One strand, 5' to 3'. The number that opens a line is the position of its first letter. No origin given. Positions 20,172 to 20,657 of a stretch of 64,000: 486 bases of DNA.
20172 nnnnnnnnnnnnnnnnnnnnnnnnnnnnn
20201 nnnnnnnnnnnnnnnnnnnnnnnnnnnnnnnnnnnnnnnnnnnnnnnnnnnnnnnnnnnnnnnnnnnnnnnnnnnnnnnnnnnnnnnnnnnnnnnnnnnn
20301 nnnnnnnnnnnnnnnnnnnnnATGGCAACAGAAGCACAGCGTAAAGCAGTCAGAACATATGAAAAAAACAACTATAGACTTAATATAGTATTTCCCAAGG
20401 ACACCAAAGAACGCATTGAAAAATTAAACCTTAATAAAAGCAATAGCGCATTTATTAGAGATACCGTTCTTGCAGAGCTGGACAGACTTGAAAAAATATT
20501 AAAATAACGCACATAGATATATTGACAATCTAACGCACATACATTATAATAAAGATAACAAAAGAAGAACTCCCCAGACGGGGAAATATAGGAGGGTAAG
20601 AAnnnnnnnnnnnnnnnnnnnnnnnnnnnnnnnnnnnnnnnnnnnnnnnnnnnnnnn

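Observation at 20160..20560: Lysogeny-switch-like region: exact 47-bp duplicated consensus promoter with embedded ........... operators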

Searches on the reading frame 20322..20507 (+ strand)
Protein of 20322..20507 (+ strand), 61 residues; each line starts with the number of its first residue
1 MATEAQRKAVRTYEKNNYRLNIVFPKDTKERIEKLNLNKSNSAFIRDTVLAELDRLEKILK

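Call 7: search_protein_families(library=pfam, max_evalue=0.01, proteins=[window:20322-20507:+])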
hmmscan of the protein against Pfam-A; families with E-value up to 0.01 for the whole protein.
window:20322-20507:+ (61 aa): 0 families

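Call 8: search_protein_families(library=phrogs, max_evalue=0.01, proteins=[window:20322-20507:+])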
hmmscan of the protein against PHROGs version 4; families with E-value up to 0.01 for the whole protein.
window:20322-20507:+ (61 aa): 1 family
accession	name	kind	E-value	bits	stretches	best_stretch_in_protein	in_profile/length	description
phrog_31631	-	unknown function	5.2e-18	65.6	1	4-59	11-65/68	-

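Call 10: search_dna_similar(query=window:20322-20507:+, collection=phages, mode=protein, max_rows=30, max_evalue=0.001)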
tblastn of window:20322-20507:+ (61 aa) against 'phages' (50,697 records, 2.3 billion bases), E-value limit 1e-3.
No match.

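Call 12: find_related_loci(query=window:20322-20507:+, collection=viral_contigs, flank=3000)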
Query window:20322-20507:+ (61 aa) in viral_contigs; peptide patterns used: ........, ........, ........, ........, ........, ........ (x = any residue, [..] = any of these).
124 stretches matched a pattern; 60 encode a relative of the query (tblastn E <= 1e-3); 60 distinct loci.
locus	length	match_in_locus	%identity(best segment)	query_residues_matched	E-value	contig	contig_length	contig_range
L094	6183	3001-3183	100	1-61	4e-36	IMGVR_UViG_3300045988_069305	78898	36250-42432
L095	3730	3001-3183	100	1-61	4e-36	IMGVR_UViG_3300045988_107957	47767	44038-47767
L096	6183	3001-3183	100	1-61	4e-36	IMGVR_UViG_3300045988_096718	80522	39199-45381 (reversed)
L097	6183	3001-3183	100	1-61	4e-36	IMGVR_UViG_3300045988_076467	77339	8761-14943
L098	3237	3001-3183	100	1-61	4e-36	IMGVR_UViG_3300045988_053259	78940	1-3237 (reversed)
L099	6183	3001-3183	93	1-61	4e-34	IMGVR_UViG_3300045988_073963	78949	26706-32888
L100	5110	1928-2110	93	1-61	4e-34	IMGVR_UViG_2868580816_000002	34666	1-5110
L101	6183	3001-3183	90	1-61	2e-32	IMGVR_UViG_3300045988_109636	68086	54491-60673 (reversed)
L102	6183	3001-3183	90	1-61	2e-32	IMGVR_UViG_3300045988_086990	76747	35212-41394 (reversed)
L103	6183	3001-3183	90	1-61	2e-32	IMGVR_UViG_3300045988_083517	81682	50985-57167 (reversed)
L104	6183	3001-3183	90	1-61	3e-32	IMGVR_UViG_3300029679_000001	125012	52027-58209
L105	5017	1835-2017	90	1-61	3e-32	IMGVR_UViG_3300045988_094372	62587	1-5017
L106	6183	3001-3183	90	1-61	3e-32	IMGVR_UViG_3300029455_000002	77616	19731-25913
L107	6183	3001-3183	90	1-61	3e-32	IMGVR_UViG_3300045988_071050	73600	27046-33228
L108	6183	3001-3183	90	1-61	3e-32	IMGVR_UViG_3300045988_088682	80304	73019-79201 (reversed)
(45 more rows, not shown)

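Call 23: find_homologous_proteins(query=window:20322-20504:+, max_evalue=0.001)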
Query window:20322-20504:+ (61 aa): 540 proteins with E <= 0.001 among 542 candidates; the best 120 are listed.
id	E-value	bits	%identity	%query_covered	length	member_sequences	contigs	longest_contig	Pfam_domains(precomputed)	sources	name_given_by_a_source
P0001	1.9e-30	119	100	100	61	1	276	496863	-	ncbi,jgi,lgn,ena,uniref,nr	ncbi:hypothetical protein [Blautia obeum]|jgi:hypothetical protein|uniref:hypothetical protein n=1 T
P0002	2.7e-30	119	98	100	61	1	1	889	-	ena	-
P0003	2.7e-30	119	98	100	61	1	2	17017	-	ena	-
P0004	5.3e-30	118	98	100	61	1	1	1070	-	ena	-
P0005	6.8e-30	118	98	100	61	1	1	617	-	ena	-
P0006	7.9e-30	118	98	100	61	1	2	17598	-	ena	-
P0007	1.2e-29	117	98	100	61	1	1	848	-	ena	-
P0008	1.7e-29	117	98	100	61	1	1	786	-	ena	-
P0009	3.4e-29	116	97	100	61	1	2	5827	-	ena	-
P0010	3.7e-29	115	97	100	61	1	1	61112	-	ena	-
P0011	5.3e-29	115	98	100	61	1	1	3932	-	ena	-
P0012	6.1e-29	115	95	100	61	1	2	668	-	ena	-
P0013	8.1e-29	114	93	100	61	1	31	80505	-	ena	-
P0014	1.5e-28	114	92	100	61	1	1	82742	-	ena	-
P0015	3.1e-28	113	92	100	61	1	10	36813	-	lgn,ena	-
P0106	8.9e-23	96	84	95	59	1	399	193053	-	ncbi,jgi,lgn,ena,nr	jgi:hypothetical protein|nr:MAG TPA: Proline dehydrogenase/DNA Complex, Proline, Utilization, DNA, D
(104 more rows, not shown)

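Call 24: search_solved_structures(query=window:20322-20504:+, max_evalue=10, show_alignments=3)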
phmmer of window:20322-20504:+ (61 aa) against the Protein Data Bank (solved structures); distinct sequences matched with E-value up to 10: 2.
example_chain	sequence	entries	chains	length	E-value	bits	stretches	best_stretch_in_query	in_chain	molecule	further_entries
3ghd_A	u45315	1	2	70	0.6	13.7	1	22-59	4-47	a cystathionine beta-synthase domain protein fused to a Zn-ribbon-like domain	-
8qlo_B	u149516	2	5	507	1.7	12.2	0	21-49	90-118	Short prokaryotic Argonaute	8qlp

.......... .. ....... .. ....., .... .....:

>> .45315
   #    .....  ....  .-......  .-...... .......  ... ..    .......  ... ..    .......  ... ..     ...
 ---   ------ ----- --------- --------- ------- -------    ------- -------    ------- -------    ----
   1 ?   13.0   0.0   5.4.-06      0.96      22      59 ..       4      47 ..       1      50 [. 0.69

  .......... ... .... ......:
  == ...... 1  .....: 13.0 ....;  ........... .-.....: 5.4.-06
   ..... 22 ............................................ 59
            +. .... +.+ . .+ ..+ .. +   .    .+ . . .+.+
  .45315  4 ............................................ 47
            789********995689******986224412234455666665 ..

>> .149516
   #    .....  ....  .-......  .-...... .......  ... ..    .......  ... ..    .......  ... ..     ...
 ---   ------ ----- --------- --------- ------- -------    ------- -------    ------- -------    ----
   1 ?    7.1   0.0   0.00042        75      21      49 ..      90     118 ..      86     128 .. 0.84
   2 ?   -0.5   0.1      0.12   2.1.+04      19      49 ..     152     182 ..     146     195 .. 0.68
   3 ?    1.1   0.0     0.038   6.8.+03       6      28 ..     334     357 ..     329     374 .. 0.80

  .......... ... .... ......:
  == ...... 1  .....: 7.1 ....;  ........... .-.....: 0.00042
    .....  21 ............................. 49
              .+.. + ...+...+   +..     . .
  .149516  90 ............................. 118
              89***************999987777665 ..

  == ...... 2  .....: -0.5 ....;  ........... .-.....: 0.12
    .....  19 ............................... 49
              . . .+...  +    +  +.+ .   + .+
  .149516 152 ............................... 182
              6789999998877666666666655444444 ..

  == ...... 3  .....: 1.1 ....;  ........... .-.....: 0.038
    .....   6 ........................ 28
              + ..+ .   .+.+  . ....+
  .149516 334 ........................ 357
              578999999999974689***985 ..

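Call 26: find_encoding_contigs(protein=P0001, flank=10000, max_places=6)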
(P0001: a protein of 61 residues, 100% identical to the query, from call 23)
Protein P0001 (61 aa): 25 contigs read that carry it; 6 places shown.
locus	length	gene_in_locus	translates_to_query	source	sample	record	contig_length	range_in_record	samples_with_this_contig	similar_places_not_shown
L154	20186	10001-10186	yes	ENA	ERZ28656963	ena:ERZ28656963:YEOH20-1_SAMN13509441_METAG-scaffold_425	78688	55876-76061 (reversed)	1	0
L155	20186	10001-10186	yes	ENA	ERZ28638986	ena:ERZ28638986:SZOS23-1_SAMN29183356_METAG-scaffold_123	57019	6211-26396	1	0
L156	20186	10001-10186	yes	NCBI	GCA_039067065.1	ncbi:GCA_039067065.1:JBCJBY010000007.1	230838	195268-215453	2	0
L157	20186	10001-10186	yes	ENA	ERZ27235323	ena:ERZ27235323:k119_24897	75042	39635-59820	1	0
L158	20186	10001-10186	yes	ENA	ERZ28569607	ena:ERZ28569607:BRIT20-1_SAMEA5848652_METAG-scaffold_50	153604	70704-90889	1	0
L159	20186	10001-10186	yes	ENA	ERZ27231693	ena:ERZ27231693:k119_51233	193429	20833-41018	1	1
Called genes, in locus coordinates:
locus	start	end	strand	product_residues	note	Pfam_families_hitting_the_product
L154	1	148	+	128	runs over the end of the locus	-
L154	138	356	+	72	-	-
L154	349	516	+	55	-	-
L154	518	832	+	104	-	-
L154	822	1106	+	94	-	PF03819:MazG (weak)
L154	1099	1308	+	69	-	PF14199:DUF4317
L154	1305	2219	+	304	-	PF14199:DUF4317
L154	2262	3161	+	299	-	-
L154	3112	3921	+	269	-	PF00308:Bac_DnaA, PF01695:IstB_IS21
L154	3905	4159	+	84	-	-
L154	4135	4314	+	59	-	-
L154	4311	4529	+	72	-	-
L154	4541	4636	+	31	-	-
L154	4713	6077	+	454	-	PF00239:Resolvase, PF13408:Zn_ribbon_recom (weak)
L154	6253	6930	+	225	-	PF14386:DUF4417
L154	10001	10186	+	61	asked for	-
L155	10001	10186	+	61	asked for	-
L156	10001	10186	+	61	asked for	-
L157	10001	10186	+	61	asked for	-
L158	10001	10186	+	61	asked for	-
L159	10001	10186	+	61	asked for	-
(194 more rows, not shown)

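Call 29: search_protein_representatives(protein=window:20322-20504:+)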
Query: 61 residues. Proteins with E-value up to 0.001 (for the whole library): 39; up to 1e-10: 11; up to 1e-30: 0. The best 39 are listed.
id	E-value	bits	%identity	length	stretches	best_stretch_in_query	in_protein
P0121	4.8e-22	91.7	83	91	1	1-58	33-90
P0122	9.3e-22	90.8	80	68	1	3-61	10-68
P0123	1.2e-21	90.5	84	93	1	6-61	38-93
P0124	8.2e-21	87.9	83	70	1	5-58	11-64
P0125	1.6e-19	83.9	75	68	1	5-61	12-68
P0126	1.6e-19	83.9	75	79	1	2-61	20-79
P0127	2.9e-17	76.9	83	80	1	6-52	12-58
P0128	7.0e-14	66.4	58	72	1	7-61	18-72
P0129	7.5e-14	66.3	62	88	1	4-58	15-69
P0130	4.3e-12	60.8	59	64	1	1-58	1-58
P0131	3.6e-11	57.9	54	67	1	2-60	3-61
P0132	5.2e-10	54.3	62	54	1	1-53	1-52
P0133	6.7e-10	54.0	66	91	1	12-61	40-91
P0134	5.7e-09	51.1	54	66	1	4-57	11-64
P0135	6.5e-09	50.9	57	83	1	5-58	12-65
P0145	1.1e-04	37.7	34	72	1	3-58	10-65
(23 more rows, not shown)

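Call 31: search_solved_structures(query=A1, max_evalue=10, show_alignments=3)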
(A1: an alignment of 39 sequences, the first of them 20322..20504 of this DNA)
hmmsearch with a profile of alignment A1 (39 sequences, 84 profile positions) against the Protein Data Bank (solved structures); distinct sequences matched with E-value up to 10: 7.
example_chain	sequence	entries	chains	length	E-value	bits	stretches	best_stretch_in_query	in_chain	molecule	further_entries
2ay0_A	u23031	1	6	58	0.11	15.8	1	27-68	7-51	Bifunctional putA protein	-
1x93_A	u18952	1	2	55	0.11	15.7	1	36-68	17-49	hypothetical protein HP0222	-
3qoq_A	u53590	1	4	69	0.31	14.2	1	13-48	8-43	Alginate and motility regulator Z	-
2gpe_A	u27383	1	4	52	0.38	14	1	28-65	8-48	Bifunctional protein putA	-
2rbf_A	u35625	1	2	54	0.42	13.8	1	28-65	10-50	Bifunctional protein putA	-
3abz_A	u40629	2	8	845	0.43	13.8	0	21-45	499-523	Beta-glucosidase I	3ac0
2jz6_A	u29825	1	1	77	0.91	12.8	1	8-44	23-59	50S ribosomal protein L28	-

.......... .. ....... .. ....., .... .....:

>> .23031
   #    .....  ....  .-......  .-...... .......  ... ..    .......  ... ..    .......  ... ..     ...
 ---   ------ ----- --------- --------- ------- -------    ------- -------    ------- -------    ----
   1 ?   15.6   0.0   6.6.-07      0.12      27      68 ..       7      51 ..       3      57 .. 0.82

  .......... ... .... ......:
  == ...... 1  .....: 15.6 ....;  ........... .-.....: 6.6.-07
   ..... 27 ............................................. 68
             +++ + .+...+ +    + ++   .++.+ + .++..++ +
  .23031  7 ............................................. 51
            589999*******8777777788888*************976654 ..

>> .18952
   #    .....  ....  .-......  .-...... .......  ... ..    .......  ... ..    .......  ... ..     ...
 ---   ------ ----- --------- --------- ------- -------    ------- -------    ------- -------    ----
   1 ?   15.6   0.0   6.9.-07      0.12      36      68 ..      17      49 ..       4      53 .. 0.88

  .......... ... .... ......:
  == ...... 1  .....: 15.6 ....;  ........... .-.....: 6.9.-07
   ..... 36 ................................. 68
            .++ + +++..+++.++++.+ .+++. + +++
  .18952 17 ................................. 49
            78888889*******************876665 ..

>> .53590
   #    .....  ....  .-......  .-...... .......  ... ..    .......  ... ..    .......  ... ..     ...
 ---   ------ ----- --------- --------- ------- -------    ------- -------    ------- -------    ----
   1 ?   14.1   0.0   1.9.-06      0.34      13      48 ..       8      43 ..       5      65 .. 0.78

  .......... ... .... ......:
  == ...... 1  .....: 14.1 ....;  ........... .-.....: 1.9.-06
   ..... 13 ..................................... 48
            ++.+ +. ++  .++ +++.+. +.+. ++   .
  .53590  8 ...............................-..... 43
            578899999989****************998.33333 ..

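Call 33: search_protein_families(library=pfam, alignment_id=A1, max_evalue=1)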
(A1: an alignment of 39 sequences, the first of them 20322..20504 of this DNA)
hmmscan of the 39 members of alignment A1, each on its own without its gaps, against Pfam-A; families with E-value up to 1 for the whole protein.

A. member 1, window:20322-20504:+ (61 aa): 2 families
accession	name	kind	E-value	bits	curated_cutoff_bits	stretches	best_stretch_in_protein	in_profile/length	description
PF18923.6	DUF5673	-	0.056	13.9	26.7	1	8-35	33-60/66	Domain of unknown function (DUF5673)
PF10989.13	DUF2808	-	0.11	13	25.3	1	12-41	20-50/146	Protein of unknown function (DUF2808)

B. families by the number of members that match (of 39 scanned): 28 families (the first 25 are shown)
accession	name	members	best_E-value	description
PF07878.17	RHH_5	5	0.013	CopG-like RHH_1 or ribbon-helix-helix domain, RHH_5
PF07202.18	Tcp10_C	3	0.02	T-complex protein 10 C-terminus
PF18064.7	CB_ParB_C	2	0.0013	Centromere-binding protein ParB C-terminal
PF10723.15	RepB-RCR_reg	2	0.007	Replication regulatory protein RepB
PF03869.20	Arc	1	0.005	Arc-like DNA binding domain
PF15919.11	HicB_lk_antitox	1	0.0068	HicB_like antitoxin of bacterial toxin-antitoxin system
PF05227.19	CHASE3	1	0.0086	CHASE3 domain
PF13143.11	DUF3986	1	0.019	Protein of unknown function (DUF3986)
PF03496.20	ADPrib_exo_Tox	1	0.023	ADP-ribosyltransferase exoenzyme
PF16796.11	Microtub_bd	1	0.042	Microtubule binding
PF14287.11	DUF4368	1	0.049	Domain of unknown function (DUF4368)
PF18923.6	DUF5673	1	0.056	Domain of unknown function (DUF5673)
PF13935.11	Ead_Ea22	1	0.066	Ead/Ea22-like protein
PF06584.18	DIRP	1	0.07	DIRP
PF19482.4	DUF6018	1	0.077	Family of unknown function (DUF6018)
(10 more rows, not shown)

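Call 36: find_encoding_contigs(protein=P0131, flank=2500, max_places=3)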
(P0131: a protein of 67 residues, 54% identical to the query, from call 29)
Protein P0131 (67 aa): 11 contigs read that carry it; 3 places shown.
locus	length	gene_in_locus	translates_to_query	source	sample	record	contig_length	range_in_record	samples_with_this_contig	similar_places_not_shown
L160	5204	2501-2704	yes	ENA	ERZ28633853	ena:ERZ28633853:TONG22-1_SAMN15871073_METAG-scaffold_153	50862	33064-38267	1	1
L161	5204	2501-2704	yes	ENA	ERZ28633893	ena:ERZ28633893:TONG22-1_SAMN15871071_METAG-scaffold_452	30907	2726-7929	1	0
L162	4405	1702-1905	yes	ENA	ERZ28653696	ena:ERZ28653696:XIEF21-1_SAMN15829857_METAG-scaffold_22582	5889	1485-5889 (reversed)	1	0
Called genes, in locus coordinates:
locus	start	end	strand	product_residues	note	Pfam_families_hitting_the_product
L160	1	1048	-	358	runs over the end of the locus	PF00589:Phage_integrase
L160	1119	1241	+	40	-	-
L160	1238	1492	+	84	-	-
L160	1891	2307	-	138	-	-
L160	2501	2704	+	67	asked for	-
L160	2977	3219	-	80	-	-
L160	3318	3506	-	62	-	-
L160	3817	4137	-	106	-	-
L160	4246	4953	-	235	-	PF17338:GP88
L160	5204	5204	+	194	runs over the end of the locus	-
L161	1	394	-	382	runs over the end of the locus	PF00589:Phage_integrase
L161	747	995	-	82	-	-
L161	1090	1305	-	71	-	-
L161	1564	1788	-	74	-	-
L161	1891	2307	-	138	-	-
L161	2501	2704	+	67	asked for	-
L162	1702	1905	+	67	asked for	-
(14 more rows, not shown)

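Call 37: find_encoding_contigs(protein=P0128, flank=2500, max_places=3)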
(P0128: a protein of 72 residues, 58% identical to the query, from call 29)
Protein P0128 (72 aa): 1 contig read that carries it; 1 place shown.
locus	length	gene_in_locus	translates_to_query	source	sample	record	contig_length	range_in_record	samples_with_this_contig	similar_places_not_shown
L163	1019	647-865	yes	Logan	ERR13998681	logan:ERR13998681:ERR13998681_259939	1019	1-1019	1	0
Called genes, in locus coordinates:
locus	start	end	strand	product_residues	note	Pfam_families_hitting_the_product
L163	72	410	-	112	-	-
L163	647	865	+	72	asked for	-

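Call 38: find_encoding_contigs(protein=P0145, flank=2500, max_places=3)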
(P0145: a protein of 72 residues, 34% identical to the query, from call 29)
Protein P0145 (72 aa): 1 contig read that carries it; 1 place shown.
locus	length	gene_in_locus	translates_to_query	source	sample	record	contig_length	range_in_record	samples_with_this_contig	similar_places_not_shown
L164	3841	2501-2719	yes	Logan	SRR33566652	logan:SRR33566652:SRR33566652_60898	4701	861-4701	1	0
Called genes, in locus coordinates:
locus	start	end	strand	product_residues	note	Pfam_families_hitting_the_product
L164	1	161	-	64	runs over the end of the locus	-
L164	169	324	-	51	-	-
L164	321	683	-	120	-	-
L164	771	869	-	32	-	-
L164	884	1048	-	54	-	-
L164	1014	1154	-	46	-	-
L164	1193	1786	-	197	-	-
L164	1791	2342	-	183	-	-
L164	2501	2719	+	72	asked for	-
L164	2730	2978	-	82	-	-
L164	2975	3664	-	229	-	-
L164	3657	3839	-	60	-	?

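Call 40: predict_structure(alignment_id=A1)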
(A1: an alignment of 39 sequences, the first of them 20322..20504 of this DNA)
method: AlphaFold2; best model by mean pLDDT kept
length: 61 residues; sequences in the alignment: 39
mean_pLDDT: 91.1   pTM: 0.59
mean pLDDT of the five models: 91.1, 90.4, 89.5, 88.2, 85.7
residues with pLDDT >= 90: 39; 70-90: 22; 50-70: 0; < 50: 0
segments of 3 or more residues with pLDDT < 50: none
pLDDT, mean of each block of 10 residues (from residue 1): 87 86 93 92 93 96 78
secondary structure, 60 per line:
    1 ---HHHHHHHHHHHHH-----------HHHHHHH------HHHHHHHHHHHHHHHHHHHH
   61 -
elements in order: H4-16 H28-34 H41-60
